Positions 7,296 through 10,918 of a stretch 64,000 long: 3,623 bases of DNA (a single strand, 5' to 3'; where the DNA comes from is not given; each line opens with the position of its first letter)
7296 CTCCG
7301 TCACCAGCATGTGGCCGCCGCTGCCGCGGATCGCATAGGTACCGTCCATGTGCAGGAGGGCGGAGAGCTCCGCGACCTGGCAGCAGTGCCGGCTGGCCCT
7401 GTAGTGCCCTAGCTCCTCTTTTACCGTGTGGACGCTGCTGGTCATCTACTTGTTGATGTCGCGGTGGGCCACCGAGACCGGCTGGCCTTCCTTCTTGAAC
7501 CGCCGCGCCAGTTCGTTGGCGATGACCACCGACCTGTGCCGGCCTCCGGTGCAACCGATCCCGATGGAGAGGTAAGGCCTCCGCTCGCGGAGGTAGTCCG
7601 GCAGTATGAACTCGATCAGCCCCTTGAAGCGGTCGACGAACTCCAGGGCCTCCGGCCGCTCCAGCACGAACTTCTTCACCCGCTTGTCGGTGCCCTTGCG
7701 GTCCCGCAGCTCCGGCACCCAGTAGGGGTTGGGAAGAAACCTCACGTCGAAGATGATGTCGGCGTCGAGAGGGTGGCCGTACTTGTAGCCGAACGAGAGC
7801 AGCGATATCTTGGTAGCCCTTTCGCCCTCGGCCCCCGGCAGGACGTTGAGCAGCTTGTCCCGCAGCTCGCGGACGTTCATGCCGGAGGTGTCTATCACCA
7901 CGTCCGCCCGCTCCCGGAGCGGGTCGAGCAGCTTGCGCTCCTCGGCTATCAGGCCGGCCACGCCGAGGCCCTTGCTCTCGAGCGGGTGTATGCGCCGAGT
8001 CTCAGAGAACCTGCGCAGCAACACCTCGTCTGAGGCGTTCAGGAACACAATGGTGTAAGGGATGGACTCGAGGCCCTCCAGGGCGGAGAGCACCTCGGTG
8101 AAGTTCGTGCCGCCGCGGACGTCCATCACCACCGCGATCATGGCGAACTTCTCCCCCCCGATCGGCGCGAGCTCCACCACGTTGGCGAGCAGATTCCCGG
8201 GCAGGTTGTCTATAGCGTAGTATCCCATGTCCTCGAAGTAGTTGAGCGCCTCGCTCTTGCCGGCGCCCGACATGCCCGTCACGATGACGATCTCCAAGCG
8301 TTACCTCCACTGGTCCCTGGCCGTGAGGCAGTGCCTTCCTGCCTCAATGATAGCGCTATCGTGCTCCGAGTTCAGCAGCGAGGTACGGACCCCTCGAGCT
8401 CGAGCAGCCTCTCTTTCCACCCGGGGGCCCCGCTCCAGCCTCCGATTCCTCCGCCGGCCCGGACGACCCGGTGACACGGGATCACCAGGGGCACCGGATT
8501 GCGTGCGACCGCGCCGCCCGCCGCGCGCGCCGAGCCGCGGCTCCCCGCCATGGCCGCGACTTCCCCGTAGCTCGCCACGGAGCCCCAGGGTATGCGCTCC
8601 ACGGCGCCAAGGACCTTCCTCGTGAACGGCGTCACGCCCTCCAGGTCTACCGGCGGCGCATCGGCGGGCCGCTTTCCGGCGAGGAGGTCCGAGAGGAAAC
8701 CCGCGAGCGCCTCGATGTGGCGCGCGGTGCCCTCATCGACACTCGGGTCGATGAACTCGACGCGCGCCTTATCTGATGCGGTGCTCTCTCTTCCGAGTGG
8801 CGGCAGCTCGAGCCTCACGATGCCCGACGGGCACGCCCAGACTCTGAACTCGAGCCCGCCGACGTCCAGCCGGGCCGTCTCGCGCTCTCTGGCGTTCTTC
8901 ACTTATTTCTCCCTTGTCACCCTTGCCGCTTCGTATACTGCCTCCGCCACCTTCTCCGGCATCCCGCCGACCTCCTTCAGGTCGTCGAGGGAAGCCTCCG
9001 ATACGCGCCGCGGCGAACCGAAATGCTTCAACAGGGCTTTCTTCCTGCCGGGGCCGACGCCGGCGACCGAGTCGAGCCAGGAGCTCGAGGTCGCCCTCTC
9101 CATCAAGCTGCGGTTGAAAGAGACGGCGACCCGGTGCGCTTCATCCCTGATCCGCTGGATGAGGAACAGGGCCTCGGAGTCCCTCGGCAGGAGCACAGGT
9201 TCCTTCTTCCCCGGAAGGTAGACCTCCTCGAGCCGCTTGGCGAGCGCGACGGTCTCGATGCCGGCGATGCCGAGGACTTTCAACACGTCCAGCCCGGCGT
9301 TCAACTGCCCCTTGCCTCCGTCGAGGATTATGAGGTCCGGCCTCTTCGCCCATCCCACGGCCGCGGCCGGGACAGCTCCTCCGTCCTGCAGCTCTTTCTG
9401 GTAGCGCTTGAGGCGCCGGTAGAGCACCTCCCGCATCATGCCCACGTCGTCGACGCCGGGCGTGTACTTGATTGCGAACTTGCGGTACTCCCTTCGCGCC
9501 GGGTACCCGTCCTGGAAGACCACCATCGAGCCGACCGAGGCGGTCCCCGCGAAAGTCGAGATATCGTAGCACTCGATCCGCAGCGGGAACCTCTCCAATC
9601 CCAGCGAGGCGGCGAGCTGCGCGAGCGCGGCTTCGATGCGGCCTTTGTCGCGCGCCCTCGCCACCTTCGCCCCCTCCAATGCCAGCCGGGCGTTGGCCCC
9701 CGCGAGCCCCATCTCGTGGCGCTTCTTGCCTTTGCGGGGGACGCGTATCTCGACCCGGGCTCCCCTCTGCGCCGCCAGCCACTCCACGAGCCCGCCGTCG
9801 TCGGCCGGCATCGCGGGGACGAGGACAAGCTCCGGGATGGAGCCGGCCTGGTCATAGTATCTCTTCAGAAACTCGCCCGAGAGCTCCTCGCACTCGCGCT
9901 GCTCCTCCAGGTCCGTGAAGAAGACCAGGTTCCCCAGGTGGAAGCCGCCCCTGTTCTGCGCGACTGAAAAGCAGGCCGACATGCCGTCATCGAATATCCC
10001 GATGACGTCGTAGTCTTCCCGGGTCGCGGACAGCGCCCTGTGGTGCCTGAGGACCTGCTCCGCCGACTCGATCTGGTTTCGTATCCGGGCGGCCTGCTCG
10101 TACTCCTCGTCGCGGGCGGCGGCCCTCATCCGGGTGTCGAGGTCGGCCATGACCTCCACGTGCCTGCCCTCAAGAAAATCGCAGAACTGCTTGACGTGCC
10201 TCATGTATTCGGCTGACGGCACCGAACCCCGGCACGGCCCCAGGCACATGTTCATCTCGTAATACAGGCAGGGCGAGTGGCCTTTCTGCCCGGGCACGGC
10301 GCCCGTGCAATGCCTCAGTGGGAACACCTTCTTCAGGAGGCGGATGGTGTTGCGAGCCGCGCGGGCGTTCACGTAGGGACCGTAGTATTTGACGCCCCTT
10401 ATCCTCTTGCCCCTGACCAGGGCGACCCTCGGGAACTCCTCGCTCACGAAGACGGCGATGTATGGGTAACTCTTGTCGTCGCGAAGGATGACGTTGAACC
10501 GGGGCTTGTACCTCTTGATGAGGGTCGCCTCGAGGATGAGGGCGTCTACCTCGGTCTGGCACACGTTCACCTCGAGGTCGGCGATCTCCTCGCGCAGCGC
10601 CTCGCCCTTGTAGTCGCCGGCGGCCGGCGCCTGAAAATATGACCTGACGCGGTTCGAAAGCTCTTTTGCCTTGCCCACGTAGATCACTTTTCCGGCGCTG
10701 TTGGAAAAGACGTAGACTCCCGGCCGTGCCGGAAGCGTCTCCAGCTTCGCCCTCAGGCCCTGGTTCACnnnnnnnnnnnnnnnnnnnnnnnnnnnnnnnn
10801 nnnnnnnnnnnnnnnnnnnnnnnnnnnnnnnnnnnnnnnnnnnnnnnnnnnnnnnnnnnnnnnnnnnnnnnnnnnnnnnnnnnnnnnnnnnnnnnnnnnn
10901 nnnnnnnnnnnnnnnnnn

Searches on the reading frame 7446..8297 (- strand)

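Call 65: search_protein_families(library=ncbifam, proteins=[window:7446-8297:-], max_evalue=1e-10)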
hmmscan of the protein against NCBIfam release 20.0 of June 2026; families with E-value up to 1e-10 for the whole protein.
window:7446-8297:- (283 aa): 1 family
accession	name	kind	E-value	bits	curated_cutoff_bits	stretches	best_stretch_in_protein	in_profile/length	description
NF003828.1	PRK05416.1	equivalog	2.6e-101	338.8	244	1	3-281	1-278/278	RNase adapter RapZ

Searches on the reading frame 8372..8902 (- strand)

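Call 65: search_protein_families(library=ncbifam, proteins=[window:8372-8902:-], max_evalue=1e-10)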
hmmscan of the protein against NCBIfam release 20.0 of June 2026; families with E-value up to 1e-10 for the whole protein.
window:8372-8902:- (176 aa): 5 families
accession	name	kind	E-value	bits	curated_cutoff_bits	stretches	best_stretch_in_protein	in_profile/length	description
TIGR00589.1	ogt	superfamily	1.4e-24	85.9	46.4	1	91-170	1-80/80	methylated-DNA--[protein]-cysteine S-methyltransferase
NF007626.0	PRK10286.1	equivalog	2.1e-18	67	192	1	88-171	84-167/171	methylated-DNA--[protein]-cysteine S-methyltransferase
NF041132.1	DNA_protcyst_Mta_Thcoc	equivalog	2.1e-18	66.7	250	1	83-171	83-169/169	methylated-DNA--protein-cysteine methyltransferase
NF003022.0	PRK03887.1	equivalog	3.7e-18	65.9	164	1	83-171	83-169/175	methylated-DNA--protein-cysteine methyltransferase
NF011964.0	PRK15435.1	equivalog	4.5e-15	55.5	345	1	82-170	261-348/354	bifunctional DNA-binding transcriptional regulator/O6-methylguanine-DNA methyltransferase Ada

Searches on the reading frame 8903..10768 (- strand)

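Call 65: search_protein_families(library=ncbifam, proteins=[window:8903-10768:-], max_evalue=1e-10)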
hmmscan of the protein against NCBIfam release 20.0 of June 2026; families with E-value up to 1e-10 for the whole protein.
window:8903-10768:- (621 aa): 14 families
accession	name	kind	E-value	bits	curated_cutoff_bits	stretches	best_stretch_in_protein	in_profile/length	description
NF001824.0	PRK00558.1-5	equivalog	7.4e-178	592.9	451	1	5-616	7-645/652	excinuclease ABC subunit UvrC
TIGR00194.1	uvrC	equivalog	1.5e-153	512.6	285.45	1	6-595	2-573/574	excinuclease ABC subunit UvrC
NF011263.0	PRK14669.1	equivalog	2.7e-133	445.7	1108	1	5-614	3-604/624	excinuclease ABC subunit C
NF011262.0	PRK14668.1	equivalog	1.1e-104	350.9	544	1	3-612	4-574/577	excinuclease ABC subunit C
NF011260.0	PRK14666.1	equivalog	2e-104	350.7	649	2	7-325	4-321/698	excinuclease ABC subunit C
NF011261.0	PRK14667.1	equivalog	4.8e-96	322.5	818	1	7-612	8-562/567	excinuclease ABC subunit C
NF011266.0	PRK14672.1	equivalog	2.1e-87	294.1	1504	2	5-338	11-332/691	excinuclease ABC subunit C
NF011264.0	PRK14670.1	equivalog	5.7e-79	266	1021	1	5-593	8-567/602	excinuclease ABC subunit C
NF005906.0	PRK07883.1-4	equivalog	4.3e-59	200.3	495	1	9-255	209-452/563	DEDD exonuclease domain-containing protein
NF005907.0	PRK07883.1-5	equivalog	9.4e-47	159.7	454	1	10-236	225-451/584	DEDD exonuclease domain-containing protein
NF005905.0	PRK07883.1-3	equivalog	1.4e-37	129.6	508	1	6-248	217-455/581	DEDD exonuclease domain-containing protein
NF005904.0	PRK07883.1-2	equivalog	9.4e-30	103.4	969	1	8-244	225-457/584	DEDD exonuclease domain-containing protein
NF005903.0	PRK07883.1-1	equivalog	9.2e-29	100.3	1038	1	6-273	239-500/642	DEDD exonuclease domain-containing protein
NF007833.0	PRK10545.1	equivalog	3e-17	62.7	367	1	5-194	24-208/289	excinuclease Cho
